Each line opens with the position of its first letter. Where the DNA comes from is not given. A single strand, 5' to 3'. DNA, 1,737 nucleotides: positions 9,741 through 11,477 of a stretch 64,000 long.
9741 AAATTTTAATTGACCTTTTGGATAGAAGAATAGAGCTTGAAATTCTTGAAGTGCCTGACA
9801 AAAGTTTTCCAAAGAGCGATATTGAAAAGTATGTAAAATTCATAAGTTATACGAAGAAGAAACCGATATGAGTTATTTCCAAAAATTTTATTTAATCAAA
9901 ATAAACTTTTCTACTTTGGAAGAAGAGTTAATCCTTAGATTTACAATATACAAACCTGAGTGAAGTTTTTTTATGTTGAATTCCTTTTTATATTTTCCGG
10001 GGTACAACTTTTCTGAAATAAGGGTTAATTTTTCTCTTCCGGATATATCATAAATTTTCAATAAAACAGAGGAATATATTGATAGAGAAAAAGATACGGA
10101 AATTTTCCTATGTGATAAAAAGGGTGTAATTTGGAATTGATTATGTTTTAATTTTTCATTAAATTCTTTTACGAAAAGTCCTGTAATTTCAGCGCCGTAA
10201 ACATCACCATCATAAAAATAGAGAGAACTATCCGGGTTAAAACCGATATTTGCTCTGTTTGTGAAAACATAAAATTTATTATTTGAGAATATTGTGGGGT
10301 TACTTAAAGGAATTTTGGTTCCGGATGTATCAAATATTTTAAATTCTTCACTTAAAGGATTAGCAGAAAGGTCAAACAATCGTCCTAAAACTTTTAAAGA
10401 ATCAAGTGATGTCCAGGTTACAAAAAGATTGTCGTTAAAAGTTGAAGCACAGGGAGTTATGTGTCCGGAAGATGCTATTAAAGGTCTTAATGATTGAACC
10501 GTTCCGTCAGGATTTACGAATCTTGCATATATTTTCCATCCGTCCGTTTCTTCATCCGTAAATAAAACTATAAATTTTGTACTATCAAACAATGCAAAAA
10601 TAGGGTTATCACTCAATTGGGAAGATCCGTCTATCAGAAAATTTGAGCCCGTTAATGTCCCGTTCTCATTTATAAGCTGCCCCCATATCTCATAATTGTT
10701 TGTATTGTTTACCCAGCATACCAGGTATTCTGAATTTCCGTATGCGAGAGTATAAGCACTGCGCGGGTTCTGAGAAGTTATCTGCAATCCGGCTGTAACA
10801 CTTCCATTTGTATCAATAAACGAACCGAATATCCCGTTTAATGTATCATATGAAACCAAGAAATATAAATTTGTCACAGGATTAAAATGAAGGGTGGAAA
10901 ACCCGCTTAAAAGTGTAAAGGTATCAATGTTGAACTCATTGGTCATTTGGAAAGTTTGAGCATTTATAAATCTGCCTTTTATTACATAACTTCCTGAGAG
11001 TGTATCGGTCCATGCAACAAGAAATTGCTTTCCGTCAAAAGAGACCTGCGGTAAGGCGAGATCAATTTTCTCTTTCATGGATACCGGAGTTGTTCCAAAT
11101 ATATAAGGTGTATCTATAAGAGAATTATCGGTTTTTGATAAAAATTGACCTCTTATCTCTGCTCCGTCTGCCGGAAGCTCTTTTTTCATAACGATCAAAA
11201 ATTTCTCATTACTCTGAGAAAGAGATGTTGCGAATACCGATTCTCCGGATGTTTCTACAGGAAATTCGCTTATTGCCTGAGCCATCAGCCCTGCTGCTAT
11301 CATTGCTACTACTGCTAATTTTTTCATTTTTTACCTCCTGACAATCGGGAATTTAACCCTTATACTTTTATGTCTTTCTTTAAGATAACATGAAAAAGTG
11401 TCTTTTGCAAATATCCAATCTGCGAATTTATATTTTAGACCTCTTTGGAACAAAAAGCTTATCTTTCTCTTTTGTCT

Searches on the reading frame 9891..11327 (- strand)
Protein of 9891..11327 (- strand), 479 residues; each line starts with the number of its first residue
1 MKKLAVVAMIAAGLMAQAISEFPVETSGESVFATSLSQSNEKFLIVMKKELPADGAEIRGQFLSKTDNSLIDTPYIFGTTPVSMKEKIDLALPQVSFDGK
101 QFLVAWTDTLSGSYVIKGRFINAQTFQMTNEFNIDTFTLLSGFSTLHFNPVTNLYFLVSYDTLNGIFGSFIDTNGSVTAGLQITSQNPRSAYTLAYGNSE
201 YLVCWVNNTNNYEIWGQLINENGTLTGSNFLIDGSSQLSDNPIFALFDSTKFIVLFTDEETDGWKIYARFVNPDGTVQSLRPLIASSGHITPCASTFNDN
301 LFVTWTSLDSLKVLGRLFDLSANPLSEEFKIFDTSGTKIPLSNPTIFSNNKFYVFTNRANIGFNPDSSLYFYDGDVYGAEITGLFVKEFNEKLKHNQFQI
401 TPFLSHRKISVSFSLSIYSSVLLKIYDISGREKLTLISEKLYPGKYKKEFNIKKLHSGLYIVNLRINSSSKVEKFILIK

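Call 90: search_protein_families(library=ncbifam, proteins=[window:9891-11327:-], max_evalue=0.01)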
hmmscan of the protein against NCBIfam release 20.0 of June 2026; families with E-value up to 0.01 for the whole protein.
window:9891-11327:- (479 aa): 2 families
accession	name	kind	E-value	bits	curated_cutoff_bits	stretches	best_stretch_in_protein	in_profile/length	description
TIGR04183.1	Por_Secre_tail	domain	3.1e-07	30.3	23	1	415-476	15-70/72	T9SS type A sorting domain-containing protein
NF038113.1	T9SSA_dep_M36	equivalog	7.6e-07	27.6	885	1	391-477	786-868/869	T9SS-dependent M36 family metallopeptidase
